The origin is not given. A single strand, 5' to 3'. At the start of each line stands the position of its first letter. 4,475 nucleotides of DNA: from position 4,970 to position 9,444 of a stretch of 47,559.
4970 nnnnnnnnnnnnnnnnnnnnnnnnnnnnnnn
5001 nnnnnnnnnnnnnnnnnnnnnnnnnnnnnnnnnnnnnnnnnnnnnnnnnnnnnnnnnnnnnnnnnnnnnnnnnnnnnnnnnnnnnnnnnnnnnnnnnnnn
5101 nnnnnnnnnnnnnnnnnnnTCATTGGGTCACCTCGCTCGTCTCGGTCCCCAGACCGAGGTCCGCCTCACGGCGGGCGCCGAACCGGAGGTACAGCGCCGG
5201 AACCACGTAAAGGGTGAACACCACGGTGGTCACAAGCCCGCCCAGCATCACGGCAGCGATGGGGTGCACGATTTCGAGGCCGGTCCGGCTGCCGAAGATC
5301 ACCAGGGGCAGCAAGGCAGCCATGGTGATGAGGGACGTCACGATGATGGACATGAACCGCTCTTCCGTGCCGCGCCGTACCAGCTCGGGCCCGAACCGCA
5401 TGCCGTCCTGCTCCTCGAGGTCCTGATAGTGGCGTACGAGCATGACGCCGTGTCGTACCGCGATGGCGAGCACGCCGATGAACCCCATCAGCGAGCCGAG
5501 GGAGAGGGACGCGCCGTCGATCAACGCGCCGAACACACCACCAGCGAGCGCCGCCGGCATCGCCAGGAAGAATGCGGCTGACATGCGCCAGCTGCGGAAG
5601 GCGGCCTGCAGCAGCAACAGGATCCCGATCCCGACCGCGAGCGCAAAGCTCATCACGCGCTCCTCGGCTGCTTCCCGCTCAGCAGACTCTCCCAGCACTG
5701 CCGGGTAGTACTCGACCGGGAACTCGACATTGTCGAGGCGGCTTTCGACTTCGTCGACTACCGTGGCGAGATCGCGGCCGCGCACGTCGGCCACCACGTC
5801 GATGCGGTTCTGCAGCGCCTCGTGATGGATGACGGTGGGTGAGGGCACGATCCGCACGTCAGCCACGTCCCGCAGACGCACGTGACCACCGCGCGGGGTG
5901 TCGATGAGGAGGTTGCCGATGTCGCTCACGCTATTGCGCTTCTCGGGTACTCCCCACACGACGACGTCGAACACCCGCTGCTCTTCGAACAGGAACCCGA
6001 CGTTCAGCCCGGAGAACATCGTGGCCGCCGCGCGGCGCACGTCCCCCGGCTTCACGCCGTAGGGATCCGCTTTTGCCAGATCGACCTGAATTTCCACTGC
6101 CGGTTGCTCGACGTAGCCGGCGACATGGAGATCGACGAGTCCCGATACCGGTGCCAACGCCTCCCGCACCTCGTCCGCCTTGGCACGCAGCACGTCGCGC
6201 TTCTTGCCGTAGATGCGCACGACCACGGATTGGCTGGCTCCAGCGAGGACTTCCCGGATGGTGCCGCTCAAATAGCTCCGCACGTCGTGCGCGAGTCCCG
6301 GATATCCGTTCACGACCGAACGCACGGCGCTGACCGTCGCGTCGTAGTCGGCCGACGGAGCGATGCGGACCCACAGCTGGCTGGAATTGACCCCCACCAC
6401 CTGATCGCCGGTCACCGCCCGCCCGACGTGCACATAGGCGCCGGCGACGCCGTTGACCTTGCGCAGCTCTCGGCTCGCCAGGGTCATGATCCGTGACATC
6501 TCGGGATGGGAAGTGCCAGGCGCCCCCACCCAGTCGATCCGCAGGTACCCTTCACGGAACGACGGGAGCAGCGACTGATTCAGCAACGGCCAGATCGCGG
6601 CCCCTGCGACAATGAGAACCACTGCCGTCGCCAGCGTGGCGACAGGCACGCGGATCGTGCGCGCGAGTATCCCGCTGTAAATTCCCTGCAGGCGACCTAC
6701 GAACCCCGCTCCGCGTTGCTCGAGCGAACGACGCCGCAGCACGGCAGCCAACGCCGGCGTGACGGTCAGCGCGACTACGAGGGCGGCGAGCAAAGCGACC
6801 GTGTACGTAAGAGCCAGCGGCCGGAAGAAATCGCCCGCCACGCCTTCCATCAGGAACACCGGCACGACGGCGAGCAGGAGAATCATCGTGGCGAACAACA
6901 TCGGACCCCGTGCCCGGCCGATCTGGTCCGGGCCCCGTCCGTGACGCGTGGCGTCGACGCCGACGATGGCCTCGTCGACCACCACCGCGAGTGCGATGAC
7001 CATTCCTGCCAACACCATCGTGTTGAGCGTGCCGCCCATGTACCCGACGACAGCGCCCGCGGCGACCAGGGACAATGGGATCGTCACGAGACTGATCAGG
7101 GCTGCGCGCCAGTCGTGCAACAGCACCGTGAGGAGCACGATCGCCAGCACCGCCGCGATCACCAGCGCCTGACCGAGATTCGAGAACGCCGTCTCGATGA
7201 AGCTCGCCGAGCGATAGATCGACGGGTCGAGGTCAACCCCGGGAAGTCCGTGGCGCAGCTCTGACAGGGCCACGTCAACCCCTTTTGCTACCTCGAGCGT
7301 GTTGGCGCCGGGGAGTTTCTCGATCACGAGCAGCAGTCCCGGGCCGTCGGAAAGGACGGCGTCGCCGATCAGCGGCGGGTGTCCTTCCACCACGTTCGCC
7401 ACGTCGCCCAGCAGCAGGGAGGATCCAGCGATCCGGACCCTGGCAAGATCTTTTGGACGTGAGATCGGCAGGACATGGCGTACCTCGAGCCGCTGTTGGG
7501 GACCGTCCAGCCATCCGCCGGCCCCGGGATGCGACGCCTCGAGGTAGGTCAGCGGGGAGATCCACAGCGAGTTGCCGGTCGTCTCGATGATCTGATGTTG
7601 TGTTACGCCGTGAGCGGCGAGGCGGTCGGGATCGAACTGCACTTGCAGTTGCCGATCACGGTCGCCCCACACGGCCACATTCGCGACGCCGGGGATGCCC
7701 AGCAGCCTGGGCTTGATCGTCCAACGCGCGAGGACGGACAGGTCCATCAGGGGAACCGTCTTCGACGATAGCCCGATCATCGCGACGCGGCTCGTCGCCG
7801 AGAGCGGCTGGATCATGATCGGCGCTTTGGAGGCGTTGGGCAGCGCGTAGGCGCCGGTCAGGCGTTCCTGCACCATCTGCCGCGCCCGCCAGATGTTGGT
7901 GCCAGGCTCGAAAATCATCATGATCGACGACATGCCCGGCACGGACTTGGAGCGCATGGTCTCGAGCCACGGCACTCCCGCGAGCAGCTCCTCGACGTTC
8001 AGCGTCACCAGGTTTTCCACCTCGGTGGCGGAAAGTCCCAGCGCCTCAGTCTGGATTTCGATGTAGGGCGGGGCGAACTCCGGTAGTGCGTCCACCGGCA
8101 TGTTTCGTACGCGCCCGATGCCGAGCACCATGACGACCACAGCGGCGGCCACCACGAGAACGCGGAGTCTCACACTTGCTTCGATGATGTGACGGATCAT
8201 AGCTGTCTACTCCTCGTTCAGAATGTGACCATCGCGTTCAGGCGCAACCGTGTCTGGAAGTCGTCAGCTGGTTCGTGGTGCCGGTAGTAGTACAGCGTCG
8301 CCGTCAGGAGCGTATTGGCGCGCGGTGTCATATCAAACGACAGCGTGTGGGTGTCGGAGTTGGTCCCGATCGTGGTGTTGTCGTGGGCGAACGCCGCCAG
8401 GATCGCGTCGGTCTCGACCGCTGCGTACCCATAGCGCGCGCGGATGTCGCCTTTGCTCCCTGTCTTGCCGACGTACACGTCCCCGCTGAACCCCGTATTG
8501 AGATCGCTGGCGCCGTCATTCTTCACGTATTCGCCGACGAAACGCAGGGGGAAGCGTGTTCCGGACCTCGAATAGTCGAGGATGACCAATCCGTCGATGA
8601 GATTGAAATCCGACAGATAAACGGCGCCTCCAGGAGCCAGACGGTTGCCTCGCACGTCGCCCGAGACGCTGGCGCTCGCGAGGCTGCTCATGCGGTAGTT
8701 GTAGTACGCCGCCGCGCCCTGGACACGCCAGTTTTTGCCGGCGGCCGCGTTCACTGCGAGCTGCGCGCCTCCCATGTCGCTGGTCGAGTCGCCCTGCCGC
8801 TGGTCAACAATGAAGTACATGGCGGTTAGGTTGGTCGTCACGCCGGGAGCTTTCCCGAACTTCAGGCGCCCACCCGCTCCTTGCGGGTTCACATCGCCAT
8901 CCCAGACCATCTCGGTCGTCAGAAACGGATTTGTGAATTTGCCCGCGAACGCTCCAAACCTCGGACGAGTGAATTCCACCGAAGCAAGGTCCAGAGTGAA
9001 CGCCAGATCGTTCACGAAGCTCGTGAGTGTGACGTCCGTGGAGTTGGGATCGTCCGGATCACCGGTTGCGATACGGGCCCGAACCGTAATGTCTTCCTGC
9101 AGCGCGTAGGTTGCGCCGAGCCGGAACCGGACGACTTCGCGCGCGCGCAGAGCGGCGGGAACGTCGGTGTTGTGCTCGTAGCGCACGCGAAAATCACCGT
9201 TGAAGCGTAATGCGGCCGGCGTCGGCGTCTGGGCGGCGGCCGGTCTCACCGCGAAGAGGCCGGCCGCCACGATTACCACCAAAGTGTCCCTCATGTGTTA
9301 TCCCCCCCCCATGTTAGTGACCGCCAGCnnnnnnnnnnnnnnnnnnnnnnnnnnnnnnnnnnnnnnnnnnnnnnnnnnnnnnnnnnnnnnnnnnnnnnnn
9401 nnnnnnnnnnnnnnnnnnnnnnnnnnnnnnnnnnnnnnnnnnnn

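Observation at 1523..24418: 22.9-kb co-directional transport supercluster: two paralogous 'beta-barrel / RND-II / mini-lipoprotein / RND-I' modules flanking a four-module ABC-2 exporter, with no TolC and no full-length adaptor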

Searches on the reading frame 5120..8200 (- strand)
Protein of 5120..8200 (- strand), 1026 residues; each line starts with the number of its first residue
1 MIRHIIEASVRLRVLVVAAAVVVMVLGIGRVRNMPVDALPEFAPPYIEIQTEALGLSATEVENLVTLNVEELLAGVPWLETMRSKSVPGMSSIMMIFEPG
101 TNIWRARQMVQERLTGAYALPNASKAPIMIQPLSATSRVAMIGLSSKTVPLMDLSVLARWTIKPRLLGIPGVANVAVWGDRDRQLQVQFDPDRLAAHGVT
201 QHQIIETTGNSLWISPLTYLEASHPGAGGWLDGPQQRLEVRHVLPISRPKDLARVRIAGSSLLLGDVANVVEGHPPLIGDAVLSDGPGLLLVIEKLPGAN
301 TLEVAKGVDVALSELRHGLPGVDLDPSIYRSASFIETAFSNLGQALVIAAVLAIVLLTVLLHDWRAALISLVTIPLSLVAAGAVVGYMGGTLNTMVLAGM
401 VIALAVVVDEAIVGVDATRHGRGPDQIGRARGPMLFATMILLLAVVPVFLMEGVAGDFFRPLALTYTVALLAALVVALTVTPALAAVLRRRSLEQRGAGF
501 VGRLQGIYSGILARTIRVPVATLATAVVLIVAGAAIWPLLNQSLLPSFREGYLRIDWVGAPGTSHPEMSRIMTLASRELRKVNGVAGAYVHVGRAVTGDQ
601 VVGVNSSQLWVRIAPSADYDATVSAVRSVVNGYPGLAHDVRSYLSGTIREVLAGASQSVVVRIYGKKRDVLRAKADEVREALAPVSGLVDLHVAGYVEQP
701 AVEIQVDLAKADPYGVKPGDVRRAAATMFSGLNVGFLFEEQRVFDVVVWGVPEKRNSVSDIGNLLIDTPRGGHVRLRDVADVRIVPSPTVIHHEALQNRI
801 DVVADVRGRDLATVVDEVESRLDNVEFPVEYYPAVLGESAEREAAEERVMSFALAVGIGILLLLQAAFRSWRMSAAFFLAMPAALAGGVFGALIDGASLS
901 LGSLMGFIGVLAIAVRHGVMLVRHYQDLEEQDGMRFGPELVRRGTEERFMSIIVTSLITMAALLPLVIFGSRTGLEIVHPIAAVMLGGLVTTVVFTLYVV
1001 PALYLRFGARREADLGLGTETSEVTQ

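Call 4: search_protein_families(library=pfam, proteins=[window:5120-8200:-], max_evalue=0.01)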
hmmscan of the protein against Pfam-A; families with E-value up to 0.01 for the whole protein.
window:5120-8200:- (1026 aa): 2 families
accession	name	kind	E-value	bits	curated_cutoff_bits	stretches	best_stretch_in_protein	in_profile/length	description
PF00873.25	ACR_tran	-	2.8e-178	595.2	28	1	6-1006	2-1019/1021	AcrB/AcrD/AcrF family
PF02355.23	SecD_SecF_C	-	8.1e-05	22.5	20.5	1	836-1007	21-186/189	Protein export membrane protein SecD/SecF, C-terminal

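Call 17: search_protein_families(library=ncbifam, proteins=[window:5120-8200:-], max_evalue=0.01)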
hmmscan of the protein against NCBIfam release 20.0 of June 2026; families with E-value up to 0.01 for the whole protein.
window:5120-8200:- (1026 aa): 13 families
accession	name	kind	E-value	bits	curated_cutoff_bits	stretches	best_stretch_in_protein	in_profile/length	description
TIGR00914.1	2A0601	subfamily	8.8e-136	454.1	701.45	1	1-1012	1-1040/1051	CusA/CzcA family heavy metal efflux RND transporter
NF033617.1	RND_permease_2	subfamily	9e-125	417.8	1250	1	9-1006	4-1006/1009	multidrug efflux RND transporter permease subunit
NF000282.2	RND_permease_1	subfamily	9.8e-95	318.4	1250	1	19-1005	14-1025/1029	multidrug efflux RND transporter permease subunit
TIGR00915.1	2A0602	subfamily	1.8e-81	274.5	940.35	1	18-1005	14-1026/1050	efflux RND transporter permease subunit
NF007798.0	PRK10503.1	equivalog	2.9e-59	200.7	1584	1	20-1008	27-1023/1040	MdtB/MuxB family multidrug efflux RND transporter permease subunit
NF007905.0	PRK10614.1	equivalog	1.4e-57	195.1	1774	1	18-1010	16-1011/1025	multidrug efflux RND transporter permease subunit MdtC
NF007131.0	PRK09577.1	equivalog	5.5e-57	193.2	1768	1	15-1008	11-1023/1045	multidrug efflux RND transporter permease subunit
NF007133.0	PRK09579.1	equivalog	1.2e-54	185.4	1763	2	8-538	6-536/1017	multidrug efflux RND transporter permease subunit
NF007842.1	PRK10555.1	equivalog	6.4e-49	166.6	1854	1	18-1005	14-1024/1036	multidrug efflux RND transporter permease AcrD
NF000037.1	RND_perm_OqxB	exception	9.1e-47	159.5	2200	1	17-1006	15-1033/1050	multidrug efflux RND transporter permease subunit OqxB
NF011706.2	PRK15127.1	equivalog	3.5e-44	151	2150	2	17-490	13-498/1049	multidrug efflux RND transporter permease subunit AcrB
TIGR00966.2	transloc_SecF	equivalog_domain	0.00033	20.2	160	1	814-1005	93-277/279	protein translocase subunit SecF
TIGR00916.1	2A0604s01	subfamily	0.00044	19.9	148.6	1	853-993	93-227/231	SecD/SecF family protein translocase subunit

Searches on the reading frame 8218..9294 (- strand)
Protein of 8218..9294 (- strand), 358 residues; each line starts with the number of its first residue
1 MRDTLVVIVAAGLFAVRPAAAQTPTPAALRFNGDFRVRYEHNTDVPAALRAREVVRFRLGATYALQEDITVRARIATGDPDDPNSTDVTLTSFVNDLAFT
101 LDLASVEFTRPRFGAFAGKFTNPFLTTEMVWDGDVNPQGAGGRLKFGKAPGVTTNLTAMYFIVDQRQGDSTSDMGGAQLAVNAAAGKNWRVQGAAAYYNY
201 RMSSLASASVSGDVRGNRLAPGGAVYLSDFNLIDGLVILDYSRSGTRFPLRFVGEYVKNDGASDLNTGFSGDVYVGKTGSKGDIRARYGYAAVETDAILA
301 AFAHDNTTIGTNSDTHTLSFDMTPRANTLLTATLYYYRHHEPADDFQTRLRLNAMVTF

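Call 4: search_protein_families(library=pfam, proteins=[window:8218-9294:-], max_evalue=0.01)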
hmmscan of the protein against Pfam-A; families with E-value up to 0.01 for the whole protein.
window:8218-9294:- (358 aa): 1 family
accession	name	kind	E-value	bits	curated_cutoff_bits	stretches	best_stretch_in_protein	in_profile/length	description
PF16930.11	Porin_5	-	5.1e-22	78.6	22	1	50-201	159-326/535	Putative porin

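Call 17: search_protein_families(library=ncbifam, proteins=[window:8218-9294:-], max_evalue=0.01)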
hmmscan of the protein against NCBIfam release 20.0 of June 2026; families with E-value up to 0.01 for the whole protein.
window:8218-9294:- (358 aa): 0 families
